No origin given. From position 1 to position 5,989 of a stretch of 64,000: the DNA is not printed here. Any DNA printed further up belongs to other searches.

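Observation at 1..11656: Giant >=3,885-codon ORF, invisible in the ORF track, fuses an apparently intact pectin methylesterase (CE8) and a polygalacturonase (GH28) with two NHL-propeller arrays and Ig-like spacers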

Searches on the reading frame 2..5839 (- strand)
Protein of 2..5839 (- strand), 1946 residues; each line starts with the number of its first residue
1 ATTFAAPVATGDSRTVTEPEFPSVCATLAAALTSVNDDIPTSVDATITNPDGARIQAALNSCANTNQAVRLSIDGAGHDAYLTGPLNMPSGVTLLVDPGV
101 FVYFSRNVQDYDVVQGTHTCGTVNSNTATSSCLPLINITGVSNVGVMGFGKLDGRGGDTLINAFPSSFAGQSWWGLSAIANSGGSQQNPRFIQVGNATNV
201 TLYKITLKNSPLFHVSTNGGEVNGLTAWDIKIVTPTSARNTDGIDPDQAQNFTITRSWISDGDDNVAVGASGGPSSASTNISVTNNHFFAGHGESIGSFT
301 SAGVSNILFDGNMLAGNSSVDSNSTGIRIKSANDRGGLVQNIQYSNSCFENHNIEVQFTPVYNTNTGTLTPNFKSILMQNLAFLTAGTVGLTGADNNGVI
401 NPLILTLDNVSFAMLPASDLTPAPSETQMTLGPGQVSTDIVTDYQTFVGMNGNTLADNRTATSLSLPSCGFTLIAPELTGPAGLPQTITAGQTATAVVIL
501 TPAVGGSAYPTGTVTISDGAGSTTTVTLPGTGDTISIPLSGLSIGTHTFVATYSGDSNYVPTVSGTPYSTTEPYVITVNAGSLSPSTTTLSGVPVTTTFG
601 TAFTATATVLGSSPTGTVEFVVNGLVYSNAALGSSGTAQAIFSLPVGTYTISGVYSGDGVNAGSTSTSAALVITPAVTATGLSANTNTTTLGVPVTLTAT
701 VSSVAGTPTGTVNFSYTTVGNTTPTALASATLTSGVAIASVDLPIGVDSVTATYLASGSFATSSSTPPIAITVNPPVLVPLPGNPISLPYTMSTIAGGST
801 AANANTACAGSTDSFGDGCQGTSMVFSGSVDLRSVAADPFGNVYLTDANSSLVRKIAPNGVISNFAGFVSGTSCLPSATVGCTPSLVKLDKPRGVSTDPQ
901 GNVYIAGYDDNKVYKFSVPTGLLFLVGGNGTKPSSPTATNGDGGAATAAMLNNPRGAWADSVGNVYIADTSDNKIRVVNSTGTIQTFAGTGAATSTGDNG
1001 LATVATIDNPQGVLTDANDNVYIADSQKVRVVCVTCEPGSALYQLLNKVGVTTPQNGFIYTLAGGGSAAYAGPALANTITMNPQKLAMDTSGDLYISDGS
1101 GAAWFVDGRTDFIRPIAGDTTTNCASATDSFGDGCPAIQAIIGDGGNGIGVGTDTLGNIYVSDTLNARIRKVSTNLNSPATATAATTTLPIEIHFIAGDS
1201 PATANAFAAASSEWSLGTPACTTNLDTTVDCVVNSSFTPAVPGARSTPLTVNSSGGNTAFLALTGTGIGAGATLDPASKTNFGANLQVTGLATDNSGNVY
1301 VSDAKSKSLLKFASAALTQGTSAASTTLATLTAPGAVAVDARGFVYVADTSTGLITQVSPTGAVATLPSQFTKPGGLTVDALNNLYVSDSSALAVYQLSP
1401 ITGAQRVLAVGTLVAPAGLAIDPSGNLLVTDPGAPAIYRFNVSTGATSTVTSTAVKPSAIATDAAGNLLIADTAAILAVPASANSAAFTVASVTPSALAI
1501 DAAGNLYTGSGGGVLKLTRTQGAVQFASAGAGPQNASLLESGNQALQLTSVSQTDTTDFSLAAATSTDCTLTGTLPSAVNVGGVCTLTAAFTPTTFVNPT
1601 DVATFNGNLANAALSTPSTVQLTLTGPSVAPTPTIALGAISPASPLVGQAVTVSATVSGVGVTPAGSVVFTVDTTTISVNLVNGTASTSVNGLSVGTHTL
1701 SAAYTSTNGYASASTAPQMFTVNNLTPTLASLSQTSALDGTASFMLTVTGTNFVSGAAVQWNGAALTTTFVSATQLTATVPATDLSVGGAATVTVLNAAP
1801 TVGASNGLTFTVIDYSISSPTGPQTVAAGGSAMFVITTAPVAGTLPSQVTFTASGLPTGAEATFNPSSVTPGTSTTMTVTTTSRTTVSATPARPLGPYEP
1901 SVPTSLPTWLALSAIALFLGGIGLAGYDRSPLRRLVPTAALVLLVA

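Call 17: find_homologous_proteins(query=window:2-5839:-, max_evalue=1e-20)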
Query window:2-5839:- (1946 aa): 366 proteins with E <= 1e-20 among 8000 candidates; the best 120 are listed.
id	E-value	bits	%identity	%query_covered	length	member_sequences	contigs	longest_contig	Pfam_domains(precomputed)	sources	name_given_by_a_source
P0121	0.0e+0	4134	100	100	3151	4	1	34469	PF01095.26,PF18676.7,PF16640.12,PF01436.28,PF25021.2,PF06739.18,PF00295.24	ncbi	ncbi:MAG: pectinesterase family protein [Candidatus Acidiferrales bacterium]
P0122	0.0e+0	3550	82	99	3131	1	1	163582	PF16640.12,PF01436.28,PF25021.2,PF06739.18,PF00295.24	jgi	jgi:polygalacturonase/sugar lactone lactonase YvrE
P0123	0.0e+0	2733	74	88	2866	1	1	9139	PF01095.26,PF18676.7,PF16640.12,PF01436.28,PF25021.2,PF06739.18,PF08450.19,PF00295.24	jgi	jgi:polygalacturonase/sugar lactone lactonase YvrE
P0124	0.0e+0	2592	66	92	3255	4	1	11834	PF18887.6,PF07494.18,PF16640.12,PF01436.28,PF25021.2,PF06739.18,PF08450.19,PF00295.24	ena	-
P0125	0.0e+0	2586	67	89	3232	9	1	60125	PF18887.6,PF07494.18,PF16640.12,PF01436.28,PF25021.2,PF06739.18,PF08450.19,PF00295.24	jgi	jgi:sugar lactone lactonase YvrE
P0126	0.0e+0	2570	70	89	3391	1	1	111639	PF18887.6,PF16640.12,PF01436.28,PF25021.2,PF06739.18,PF00295.24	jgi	jgi:sugar lactone lactonase YvrE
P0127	0.0e+0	2566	68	89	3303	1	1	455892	PF18887.6,PF16640.12,PF01436.28,PF25021.2,PF06739.18,PF08450.19,PF00295.24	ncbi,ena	-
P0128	0.0e+0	2562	67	89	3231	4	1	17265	PF18887.6,PF07494.18,PF00058.24,PF16640.12,PF01436.28,PF25021.2,PF06739.18,PF08450.19,PF00295.24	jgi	jgi:sugar lactone lactonase YvrE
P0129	0.0e+0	2558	67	89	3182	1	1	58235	PF18887.6,PF16640.12,PF01436.28,PF25021.2,PF06739.18,PF08450.19,PF00295.24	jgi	jgi:sugar lactone lactonase YvrE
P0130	0.0e+0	2554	68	88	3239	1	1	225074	PF16640.12,PF01436.28,PF25021.2,PF06739.18,PF08450.19,PF00295.24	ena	-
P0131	0.0e+0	2553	70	88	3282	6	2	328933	PF16640.12,PF01436.28,PF25021.2,PF06739.18,PF00295.24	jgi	jgi:sugar lactone lactonase YvrE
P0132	0.0e+0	2548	67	88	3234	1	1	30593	PF16640.12,PF22807.3,PF01436.28,PF25021.2,PF06739.18,PF08450.19,PF00295.24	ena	-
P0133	0.0e+0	2545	67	90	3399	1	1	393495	PF18676.7,PF16640.12,PF01436.28,PF25021.2,PF06739.18,PF08450.19,PF00295.24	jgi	jgi:polygalacturonase/sugar lactone lactonase YvrE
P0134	0.0e+0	2541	65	92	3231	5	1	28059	PF18887.6,PF07494.18,PF16640.12,PF01436.28,PF25021.2,PF06739.18,PF08450.19,PF00295.24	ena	-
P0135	0.0e+0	2541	66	90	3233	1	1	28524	PF16640.12,PF01436.28,PF25021.2,PF06739.18,PF08450.19,PF00295.24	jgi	jgi:hypothetical protein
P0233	0.0e+0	1618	55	65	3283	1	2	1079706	PF01095.26,PF16640.12,PF22807.3,PF24684.2,PF01436.28,PF25021.2,PF06739.18,PF00295.24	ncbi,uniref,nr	ncbi:pectinesterase family protein [Edaphobacter dinghuensis]|uniref:Uncharacterized protein n=1 Tax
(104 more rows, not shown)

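Call 20: find_encoding_contigs(protein=P0121, flank=10000, max_places=3)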
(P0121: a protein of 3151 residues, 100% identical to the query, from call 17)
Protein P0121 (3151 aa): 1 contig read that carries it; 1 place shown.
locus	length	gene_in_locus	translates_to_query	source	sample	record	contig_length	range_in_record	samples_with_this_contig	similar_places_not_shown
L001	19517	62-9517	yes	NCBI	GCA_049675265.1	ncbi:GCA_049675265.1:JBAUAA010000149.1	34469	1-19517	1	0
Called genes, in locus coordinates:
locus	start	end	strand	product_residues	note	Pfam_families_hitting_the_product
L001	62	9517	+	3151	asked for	PF16640:Big_3_5, PF01095:Pectinesterase, PF16640:Big_3_5, PF18676:MBG_2, PF00295:Glyco_hydro_28, PF16640:Big_3_5, PF25021:TEN_NHL (weak), PF16640:Big_3_5, +2 more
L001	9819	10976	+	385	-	PF04338:DUF481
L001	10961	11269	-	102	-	-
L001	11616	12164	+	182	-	-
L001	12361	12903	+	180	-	PF13628:DUF4142, PF03713:DUF305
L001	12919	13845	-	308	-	PF01904:DUF72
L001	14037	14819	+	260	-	PF13489:Methyltransf_23, PF08003:Methyltransf_9, PF08241:Methyltransf_11, PF08242:Methyltransf_12, PF13649:Methyltransf_25, PF13847:Methyltransf_31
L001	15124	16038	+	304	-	PF02678:Pirin, PF05726:Pirin_C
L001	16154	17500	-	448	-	PF00270:DEAD, PF04851:ResIII, PF00271:Helicase_C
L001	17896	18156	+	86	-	-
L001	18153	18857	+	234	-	PF00072:Response_reg, PF00486:Trans_reg_C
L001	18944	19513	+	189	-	-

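Call 21: find_encoding_contigs(protein=P0122, flank=10000, max_places=3)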
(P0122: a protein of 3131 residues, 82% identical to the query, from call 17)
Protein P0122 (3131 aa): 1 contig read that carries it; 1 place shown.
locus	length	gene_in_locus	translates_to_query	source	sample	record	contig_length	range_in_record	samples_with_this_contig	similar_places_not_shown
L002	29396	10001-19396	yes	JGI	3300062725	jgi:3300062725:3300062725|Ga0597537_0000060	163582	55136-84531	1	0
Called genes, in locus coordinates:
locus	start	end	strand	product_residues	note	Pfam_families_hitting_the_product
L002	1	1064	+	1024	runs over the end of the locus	PF00873:ACR_tran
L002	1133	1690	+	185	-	PF00581:Rhodanese, PF11127:YgaP-like_TM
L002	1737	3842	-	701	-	PF07944:Beta-AFase-like_GH127_cat, PF20736:Glyco_hydro127M, PF20737:Glyco_hydro127C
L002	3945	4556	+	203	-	-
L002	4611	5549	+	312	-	PF00903:Glyoxalase, PF22677:Ble-like_N (faint), PF13669:Glyoxalase_4 (weak), PF00903:Glyoxalase, PF13669:Glyoxalase_4 (weak)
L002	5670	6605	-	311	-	PF08450:SGL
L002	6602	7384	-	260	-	PF00106:adh_short, PF08659:KR, PF23441:SDR, PF13561:adh_short_C2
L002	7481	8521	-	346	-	PF08240:ADH_N, PF16912:Glu_dehyd_C, PF13649:Methyltransf_25 (weak), PF00107:ADH_zinc_N, PF13602:ADH_zinc_N_2 (weak)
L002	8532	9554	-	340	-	PF02615:Ldh_2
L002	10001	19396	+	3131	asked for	PF01436:NHL (faint), PF06739:SBBP (faint), PF16640:Big_3_5, PF00295:Glyco_hydro_28, PF16640:Big_3_5, PF25021:TEN_NHL, PF16640:Big_3_5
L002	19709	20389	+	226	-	-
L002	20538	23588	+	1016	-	PF00989:PAS, PF08448:PAS_4, PF13188:PAS_8 (weak), PF00989:PAS, PF08448:PAS_4, PF13426:PAS_9, PF00990:GGDEF, PF00563:EAL, +3 more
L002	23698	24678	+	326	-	PF00561:Abhydrolase_1, PF12697:Abhydrolase_6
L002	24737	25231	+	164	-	-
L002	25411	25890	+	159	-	-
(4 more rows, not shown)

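Call 40: find_encoding_contigs(protein=P0233, flank=10000, max_places=2)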
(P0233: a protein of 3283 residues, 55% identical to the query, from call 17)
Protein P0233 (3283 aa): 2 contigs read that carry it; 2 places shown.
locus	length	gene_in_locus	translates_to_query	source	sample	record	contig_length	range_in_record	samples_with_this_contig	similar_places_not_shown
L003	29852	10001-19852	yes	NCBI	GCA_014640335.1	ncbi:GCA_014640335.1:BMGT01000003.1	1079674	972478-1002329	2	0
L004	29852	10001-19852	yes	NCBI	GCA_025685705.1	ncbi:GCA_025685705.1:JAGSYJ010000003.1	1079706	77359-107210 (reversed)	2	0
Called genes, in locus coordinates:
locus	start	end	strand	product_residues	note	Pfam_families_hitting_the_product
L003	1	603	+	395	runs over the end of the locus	PF03702:AnmK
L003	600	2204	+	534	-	PF00496:SBP_bac_5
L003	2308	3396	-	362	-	PF13350:Y_phosphatase3, PF22784:PTP-SAK (faint)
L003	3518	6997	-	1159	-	PF13620:CarboxypepD_reg, PF13715:CarbopepD_reg_2 (weak), PF17210:SdrD_B (weak), PF22904:NOMO1-like_2nd (weak), PF25183:OMP_b-brl_4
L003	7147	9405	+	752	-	PF23381:Beta-prop_IFT122_1st (faint), PF26550:Tricorn_2nd (weak), PF26549:Tricorn_N, PF07676:PD40 (weak), PF25174:Beta-prop_THOC3 (weak), PF26550:Tricorn_2nd, PF26549:Tricorn_N, PF07676:PD40 (weak), +3 more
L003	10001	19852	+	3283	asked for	PF01436:NHL (faint), PF06739:SBBP (faint), PF16640:Big_3_5 (weak), PF01095:Pectinesterase, PF16640:Big_3_5, PF00295:Glyco_hydro_28, PF16640:Big_3_5, PF25021:TEN_NHL (weak), +2 more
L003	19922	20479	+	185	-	-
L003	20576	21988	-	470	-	-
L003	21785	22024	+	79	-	-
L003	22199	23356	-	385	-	PF07786:HGSNAT_cat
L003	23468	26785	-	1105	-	PF13620:CarboxypepD_reg, PF13715:CarbopepD_reg_2 (weak), PF17802:SpaA (weak), PF22904:NOMO1-like_2nd (weak), PF25183:OMP_b-brl_4, PF00593:TonB_dep_Rec_b-barrel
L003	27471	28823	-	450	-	-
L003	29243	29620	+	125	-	PF01740:STAS, PF13466:STAS_2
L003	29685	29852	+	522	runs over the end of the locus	PF01408:GFO_IDH_MocA, PF19051:GFO_IDH_MocA_C2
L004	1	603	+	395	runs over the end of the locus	PF03702:AnmK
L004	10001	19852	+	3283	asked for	PF01436:NHL (faint), PF06739:SBBP (faint), PF16640:Big_3_5 (weak), PF01095:Pectinesterase, PF16640:Big_3_5, PF00295:Glyco_hydro_28, PF16640:Big_3_5, PF25021:TEN_NHL (weak), +2 more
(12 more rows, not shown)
